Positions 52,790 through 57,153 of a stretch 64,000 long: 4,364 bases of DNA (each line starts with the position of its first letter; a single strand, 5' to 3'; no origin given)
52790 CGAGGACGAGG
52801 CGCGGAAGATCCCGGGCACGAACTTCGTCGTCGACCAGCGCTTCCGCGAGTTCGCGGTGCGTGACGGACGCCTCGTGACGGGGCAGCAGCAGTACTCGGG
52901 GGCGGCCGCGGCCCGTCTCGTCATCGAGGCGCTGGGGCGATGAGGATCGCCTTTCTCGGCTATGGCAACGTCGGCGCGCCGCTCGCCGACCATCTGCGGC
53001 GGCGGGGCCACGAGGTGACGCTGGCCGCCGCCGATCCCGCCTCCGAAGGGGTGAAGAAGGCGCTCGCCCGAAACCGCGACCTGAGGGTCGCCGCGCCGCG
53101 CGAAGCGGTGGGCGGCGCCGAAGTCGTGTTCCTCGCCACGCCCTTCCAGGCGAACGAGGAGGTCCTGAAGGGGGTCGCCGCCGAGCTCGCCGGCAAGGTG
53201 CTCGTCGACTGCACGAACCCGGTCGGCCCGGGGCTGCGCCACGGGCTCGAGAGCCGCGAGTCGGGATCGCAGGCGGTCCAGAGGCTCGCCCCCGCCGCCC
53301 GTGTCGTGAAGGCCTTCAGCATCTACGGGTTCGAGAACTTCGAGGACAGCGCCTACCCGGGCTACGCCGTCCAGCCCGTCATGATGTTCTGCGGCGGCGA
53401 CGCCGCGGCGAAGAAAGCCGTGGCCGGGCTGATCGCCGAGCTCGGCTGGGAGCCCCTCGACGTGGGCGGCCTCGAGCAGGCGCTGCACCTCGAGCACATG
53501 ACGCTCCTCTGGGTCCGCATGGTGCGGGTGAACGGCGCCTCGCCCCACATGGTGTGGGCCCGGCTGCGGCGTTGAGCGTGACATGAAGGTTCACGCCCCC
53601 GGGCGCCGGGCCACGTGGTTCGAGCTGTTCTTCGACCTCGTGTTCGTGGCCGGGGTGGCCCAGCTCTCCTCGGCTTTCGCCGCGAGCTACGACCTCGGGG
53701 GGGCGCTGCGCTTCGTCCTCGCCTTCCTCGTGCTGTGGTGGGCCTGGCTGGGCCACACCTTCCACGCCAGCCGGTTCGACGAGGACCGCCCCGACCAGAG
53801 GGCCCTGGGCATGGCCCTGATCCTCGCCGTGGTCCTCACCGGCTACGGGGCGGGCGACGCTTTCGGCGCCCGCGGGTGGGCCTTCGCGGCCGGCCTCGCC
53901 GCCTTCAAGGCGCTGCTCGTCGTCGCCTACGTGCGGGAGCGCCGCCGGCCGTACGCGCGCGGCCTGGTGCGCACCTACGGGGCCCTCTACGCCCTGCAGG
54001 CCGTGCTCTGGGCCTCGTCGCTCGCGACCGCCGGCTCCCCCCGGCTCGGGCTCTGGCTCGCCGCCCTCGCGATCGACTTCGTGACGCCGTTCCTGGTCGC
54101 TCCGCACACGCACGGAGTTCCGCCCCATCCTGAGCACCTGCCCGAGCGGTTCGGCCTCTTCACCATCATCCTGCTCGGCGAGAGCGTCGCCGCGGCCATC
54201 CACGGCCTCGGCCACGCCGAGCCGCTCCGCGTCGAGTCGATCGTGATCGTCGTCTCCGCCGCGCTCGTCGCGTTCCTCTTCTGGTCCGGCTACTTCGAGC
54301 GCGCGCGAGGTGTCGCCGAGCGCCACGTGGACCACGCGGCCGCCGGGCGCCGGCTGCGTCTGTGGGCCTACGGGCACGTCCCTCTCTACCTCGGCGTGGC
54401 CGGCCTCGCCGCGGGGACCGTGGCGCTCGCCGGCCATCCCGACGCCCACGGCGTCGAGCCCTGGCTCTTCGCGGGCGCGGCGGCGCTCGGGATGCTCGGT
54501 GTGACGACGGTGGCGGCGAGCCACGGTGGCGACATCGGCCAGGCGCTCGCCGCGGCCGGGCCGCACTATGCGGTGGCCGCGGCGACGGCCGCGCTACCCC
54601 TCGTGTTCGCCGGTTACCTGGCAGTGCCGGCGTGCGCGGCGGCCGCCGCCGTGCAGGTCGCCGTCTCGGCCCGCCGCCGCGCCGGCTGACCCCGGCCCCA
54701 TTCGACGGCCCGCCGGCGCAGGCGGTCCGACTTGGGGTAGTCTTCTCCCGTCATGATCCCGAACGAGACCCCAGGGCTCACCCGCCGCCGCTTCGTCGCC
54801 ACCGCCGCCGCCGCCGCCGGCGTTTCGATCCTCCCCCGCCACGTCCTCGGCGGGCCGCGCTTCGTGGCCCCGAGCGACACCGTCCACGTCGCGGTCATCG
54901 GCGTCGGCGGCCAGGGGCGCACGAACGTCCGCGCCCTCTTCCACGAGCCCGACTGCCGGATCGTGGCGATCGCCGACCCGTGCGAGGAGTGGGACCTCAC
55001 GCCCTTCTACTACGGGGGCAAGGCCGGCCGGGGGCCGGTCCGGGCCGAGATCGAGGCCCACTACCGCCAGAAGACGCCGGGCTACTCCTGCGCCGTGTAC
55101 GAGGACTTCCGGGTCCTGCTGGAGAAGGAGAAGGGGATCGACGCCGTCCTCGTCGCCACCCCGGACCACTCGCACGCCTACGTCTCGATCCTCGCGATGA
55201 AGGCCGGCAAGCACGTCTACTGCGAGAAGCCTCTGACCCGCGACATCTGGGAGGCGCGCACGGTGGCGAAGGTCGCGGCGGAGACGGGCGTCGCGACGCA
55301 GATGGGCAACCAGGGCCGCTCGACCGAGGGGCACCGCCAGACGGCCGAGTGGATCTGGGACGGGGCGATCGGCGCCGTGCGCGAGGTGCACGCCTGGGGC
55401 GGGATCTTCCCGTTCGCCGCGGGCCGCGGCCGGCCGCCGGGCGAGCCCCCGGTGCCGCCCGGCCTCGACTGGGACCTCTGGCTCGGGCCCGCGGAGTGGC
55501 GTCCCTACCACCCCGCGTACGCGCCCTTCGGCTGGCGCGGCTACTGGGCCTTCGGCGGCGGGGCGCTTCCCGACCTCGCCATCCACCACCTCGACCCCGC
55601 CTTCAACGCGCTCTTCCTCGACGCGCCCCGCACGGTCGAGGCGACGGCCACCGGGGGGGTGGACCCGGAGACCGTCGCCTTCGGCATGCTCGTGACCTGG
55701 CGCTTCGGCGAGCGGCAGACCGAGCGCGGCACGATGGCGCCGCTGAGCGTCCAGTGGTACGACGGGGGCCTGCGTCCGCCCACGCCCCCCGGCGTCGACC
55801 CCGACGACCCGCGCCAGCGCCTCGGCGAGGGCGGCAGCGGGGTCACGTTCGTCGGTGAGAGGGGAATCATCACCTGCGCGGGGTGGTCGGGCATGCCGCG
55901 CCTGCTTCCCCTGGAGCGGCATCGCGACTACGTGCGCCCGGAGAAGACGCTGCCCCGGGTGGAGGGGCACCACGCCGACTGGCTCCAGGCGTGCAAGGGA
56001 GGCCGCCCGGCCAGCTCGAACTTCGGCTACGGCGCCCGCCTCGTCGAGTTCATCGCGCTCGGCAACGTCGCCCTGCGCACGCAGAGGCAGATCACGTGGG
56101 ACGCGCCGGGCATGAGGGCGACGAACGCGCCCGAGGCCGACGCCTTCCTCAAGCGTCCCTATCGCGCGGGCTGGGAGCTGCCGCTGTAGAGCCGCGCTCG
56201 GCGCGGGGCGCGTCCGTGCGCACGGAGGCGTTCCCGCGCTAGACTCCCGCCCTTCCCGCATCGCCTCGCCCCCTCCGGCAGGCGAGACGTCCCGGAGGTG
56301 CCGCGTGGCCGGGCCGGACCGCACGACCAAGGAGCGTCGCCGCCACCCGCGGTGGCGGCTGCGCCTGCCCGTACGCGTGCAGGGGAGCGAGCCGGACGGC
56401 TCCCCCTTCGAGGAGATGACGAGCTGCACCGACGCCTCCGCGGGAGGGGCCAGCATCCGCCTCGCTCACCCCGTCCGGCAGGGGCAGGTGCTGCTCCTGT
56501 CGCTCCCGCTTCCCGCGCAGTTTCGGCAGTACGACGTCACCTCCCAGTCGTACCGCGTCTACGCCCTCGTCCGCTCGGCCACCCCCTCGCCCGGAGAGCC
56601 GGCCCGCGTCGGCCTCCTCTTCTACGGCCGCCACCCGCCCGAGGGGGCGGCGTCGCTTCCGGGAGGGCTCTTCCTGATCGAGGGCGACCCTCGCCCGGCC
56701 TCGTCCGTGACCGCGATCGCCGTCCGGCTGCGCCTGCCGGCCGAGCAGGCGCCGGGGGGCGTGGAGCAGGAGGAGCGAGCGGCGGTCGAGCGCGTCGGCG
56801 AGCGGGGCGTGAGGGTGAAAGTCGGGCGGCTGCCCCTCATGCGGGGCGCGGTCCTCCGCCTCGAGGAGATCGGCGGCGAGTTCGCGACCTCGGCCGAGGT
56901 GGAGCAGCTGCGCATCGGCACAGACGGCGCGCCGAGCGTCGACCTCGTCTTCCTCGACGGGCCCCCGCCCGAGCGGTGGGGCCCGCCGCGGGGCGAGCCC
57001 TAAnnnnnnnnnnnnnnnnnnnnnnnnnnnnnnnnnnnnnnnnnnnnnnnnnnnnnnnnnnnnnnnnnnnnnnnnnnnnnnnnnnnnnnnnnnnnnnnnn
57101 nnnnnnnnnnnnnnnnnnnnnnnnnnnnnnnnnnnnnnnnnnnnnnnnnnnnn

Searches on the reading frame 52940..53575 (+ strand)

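Call 57: search_protein_families(library=pfam, proteins=[window:52940-53575:+], max_evalue=0.0001)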
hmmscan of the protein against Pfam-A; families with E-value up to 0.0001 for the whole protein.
window:52940-53575:+ (211 aa): 6 families
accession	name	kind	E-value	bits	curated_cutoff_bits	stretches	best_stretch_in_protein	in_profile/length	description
PF03807.23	F420_oxidored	-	4.3e-16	59.7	21.6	1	2-94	1-94/94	NADP oxidoreductase coenzyme F420-dependent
PF03446.21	NAD_binding_2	-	2e-08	34.8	21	1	2-93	1-94/161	NAD binding domain of 6-phosphogluconate dehydrogenase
PF07991.19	KARI_N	-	3.3e-07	30.5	20.6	1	2-84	6-86/165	Acetohydroxy acid isomeroreductase, NADPH-binding domain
PF02153.23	PDH_N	-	1.2e-06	28.5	26.5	1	15-89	1-75/154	Prephenate dehydrogenase, nucleotide-binding domain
PF10727.15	Rossmann-like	-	3.1e-05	24.2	23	1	5-89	19-105/131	Rossmann-like domain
PF01210.29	NAD_Gly3P_dh_N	-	4.1e-05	24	23.1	0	3-86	2-96/158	NAD-dependent glycerol-3-phosphate dehydrogenase N-terminus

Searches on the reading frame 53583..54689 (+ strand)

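Call 57: search_protein_families(library=pfam, proteins=[window:53583-54689:+], max_evalue=0.0001)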
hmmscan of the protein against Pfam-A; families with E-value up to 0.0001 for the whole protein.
window:53583-54689:+ (368 aa): 1 family
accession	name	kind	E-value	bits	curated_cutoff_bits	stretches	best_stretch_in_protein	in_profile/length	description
PF06772.16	LtrA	-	1.4e-72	245.3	31.9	1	9-356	1-349/356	Bacterial low temperature requirement A protein (LtrA)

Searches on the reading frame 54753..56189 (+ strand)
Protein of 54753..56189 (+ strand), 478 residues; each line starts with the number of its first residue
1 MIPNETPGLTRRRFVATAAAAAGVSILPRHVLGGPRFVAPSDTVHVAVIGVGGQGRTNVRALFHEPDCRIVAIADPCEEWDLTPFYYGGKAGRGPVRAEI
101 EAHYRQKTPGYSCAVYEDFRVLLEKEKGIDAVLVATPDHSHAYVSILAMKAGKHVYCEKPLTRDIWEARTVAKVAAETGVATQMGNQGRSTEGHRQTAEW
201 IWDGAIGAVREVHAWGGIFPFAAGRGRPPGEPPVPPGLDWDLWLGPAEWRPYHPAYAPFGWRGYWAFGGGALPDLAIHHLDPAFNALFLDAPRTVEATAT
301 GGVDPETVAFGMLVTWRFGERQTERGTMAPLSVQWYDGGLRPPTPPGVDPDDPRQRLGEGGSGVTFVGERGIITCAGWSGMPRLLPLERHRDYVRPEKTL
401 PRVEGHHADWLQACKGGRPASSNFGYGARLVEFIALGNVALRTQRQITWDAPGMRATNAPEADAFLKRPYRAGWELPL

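Call 57: search_protein_families(library=pfam, proteins=[window:54753-56189:+], max_evalue=0.0001)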
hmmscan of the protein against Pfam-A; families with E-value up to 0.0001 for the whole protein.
window:54753-56189:+ (478 aa): 3 families
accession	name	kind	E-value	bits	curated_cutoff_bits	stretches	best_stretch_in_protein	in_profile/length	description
PF19051.5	GFO_IDH_MocA_C2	-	2.2e-19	70.4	23.3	1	233-291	47-105/254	Oxidoreductase family, C-terminal alpha/beta domain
PF01408.29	GFO_IDH_MocA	-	3.3e-18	67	24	1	111-185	46-119/120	Oxidoreductase family, NAD-binding Rossmann fold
PF22725.1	GFO_IDH_MocA_C3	-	5.6e-08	33.3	27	1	253-335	30-104/124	GFO/IDH/MocA C-terminal domain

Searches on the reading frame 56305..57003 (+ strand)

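Call 57: search_protein_families(library=pfam, proteins=[window:56305-57003:+], max_evalue=0.0001)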
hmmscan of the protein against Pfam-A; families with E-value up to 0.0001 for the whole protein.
window:56305-57003:+ (232 aa): 1 family
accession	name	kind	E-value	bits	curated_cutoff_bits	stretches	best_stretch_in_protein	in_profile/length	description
PF07238.19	PilZ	-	3e-09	37.6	22.5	1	10-106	1-85/102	PilZ domain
